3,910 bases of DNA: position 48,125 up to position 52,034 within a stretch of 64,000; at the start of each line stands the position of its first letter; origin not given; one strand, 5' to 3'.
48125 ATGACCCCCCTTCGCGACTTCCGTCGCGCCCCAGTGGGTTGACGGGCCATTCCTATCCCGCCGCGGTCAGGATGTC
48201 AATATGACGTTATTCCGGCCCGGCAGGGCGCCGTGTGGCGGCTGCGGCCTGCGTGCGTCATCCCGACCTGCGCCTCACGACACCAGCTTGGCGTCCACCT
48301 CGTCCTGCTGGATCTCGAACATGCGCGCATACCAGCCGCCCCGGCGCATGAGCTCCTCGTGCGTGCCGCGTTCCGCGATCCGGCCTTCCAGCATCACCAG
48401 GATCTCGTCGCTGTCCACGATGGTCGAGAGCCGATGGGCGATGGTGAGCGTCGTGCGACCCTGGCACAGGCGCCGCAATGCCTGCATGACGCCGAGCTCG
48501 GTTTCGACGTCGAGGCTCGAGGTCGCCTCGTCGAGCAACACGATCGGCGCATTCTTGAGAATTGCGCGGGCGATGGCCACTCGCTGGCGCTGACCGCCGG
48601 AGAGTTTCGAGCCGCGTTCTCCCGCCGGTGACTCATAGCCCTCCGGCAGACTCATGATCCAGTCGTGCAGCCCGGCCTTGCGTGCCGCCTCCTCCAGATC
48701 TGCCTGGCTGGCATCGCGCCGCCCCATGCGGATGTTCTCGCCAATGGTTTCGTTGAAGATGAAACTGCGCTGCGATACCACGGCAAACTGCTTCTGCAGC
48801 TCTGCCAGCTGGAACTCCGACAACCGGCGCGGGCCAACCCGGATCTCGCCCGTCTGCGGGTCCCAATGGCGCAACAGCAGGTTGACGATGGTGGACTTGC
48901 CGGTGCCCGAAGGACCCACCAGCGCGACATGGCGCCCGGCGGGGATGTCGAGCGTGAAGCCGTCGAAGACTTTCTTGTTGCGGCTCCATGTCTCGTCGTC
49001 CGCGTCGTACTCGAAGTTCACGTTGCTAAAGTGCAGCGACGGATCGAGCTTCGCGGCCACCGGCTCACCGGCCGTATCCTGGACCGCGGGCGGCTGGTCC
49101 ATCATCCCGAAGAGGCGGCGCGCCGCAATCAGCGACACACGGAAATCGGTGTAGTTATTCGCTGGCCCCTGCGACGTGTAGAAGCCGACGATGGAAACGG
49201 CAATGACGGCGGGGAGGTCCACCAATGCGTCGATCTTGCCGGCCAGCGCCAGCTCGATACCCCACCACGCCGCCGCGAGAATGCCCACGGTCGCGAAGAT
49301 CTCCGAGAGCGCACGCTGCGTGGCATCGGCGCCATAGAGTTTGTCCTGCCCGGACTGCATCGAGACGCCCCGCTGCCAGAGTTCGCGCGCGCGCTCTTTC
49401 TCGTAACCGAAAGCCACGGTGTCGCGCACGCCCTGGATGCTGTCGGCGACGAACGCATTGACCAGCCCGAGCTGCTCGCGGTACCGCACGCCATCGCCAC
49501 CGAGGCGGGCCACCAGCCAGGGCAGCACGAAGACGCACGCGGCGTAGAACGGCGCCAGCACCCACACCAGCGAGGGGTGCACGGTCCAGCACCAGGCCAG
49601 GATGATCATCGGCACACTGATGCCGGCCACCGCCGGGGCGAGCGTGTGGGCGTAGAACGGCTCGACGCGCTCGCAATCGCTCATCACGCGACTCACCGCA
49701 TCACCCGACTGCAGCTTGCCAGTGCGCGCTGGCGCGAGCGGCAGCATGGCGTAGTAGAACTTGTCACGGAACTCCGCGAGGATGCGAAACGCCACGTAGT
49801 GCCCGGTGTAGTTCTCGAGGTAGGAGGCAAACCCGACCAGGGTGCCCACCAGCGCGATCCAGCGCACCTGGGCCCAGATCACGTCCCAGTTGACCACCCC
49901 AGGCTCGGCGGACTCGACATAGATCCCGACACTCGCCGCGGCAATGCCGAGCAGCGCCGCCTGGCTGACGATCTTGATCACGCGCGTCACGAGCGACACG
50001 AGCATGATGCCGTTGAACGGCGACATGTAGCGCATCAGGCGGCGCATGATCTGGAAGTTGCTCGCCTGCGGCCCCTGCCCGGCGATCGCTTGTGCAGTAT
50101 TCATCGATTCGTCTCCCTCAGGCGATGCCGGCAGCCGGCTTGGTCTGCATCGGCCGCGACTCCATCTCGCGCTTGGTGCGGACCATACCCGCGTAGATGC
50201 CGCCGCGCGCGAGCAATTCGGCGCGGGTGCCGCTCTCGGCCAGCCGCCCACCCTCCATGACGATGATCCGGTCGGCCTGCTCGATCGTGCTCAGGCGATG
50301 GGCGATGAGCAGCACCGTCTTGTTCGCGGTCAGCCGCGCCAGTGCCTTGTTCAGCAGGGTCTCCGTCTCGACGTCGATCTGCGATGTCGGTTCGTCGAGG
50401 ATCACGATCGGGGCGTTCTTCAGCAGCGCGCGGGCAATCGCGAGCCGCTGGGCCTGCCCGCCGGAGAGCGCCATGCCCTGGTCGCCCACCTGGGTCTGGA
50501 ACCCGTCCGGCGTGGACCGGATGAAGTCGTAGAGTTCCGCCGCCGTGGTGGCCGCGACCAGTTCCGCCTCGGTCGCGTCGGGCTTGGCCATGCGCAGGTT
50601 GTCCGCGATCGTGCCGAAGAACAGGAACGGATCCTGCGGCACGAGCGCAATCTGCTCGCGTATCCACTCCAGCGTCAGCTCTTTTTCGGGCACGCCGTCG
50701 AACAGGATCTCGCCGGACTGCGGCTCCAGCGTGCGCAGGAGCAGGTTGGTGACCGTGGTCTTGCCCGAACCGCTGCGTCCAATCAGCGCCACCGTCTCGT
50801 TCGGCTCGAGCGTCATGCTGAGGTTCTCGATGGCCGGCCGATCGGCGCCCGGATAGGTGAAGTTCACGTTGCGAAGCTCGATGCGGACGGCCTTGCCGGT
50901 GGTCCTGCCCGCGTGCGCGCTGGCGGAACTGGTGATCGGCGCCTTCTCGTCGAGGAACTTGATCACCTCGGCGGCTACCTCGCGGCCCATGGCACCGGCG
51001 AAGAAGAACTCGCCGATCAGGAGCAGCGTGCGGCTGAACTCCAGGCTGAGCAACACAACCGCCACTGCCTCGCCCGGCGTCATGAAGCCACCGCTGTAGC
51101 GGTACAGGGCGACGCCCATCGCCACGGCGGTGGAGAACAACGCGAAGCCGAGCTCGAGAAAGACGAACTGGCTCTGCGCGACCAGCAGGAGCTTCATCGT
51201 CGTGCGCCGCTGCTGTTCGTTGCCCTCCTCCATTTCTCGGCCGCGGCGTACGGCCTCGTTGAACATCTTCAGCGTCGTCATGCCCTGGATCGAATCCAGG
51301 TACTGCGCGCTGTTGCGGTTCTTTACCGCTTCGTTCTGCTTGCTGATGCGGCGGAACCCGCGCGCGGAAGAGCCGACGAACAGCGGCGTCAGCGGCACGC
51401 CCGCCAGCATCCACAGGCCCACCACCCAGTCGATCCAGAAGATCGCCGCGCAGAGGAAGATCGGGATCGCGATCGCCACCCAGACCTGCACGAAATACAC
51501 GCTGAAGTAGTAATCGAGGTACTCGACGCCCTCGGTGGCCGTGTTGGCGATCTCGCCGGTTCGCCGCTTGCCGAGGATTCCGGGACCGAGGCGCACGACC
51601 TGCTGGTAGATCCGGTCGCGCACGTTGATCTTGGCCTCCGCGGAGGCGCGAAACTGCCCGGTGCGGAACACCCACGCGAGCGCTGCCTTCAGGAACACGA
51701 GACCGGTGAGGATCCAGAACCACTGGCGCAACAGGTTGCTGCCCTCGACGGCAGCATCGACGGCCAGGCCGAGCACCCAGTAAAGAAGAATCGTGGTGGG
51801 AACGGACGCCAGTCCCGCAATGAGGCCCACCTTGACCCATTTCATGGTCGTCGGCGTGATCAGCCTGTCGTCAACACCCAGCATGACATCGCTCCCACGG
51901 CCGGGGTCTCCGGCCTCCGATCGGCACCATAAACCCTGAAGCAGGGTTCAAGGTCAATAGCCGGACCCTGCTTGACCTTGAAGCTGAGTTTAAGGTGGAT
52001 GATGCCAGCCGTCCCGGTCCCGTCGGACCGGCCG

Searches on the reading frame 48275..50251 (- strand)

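Call 71: search_protein_families(library=pfam, proteins=[window:48275-50251:-], max_evalue=0.00001)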
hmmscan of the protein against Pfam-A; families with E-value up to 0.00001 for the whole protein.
window:48275-50251:- (658 aa): 3 families
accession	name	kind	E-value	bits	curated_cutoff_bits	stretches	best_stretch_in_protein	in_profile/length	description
PF00005.33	ABC_tran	-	2.9e-31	109.3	25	1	430-578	2-137/137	ABC transporter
PF00664.28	ABC_membrane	-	2.8e-16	60.5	28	1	132-341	47-256/274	ABC transporter transmembrane region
PF02463.25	SMC_N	-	2.6e-06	27.5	40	0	477-619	71-210/220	RecF/RecN/SMC N terminal domain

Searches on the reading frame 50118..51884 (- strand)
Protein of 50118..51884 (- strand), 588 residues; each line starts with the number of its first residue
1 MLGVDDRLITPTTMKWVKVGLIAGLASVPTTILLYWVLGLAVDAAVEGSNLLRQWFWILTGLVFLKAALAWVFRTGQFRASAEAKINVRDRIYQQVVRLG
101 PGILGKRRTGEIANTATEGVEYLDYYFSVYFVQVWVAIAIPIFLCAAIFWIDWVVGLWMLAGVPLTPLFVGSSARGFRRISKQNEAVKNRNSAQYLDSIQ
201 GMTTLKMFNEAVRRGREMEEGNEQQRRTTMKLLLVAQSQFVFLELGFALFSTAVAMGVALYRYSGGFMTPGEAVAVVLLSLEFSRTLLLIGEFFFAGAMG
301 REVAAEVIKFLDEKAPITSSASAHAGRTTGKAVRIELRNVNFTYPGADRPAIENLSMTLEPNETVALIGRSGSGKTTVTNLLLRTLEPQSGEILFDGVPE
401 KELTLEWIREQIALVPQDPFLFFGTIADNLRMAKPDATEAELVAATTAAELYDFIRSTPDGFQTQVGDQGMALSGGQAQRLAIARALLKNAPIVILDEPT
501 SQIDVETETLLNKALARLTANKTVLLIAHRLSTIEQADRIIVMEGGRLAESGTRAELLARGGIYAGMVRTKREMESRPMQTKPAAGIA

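Call 71: search_protein_families(library=pfam, proteins=[window:50118-51884:-], max_evalue=0.00001)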
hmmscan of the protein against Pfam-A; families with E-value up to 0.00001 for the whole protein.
window:50118-51884:- (588 aa): 3 families
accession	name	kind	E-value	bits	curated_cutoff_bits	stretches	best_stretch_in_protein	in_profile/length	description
PF00005.33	ABC_tran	-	5.2e-32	111.8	25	1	353-501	2-137/137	ABC transporter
PF00664.28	ABC_membrane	-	1.3e-22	81.3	28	1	23-283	7-270/274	ABC transporter transmembrane region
PF02463.25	SMC_N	-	8.6e-07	29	40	0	472-543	136-211/220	RecF/RecN/SMC N terminal domain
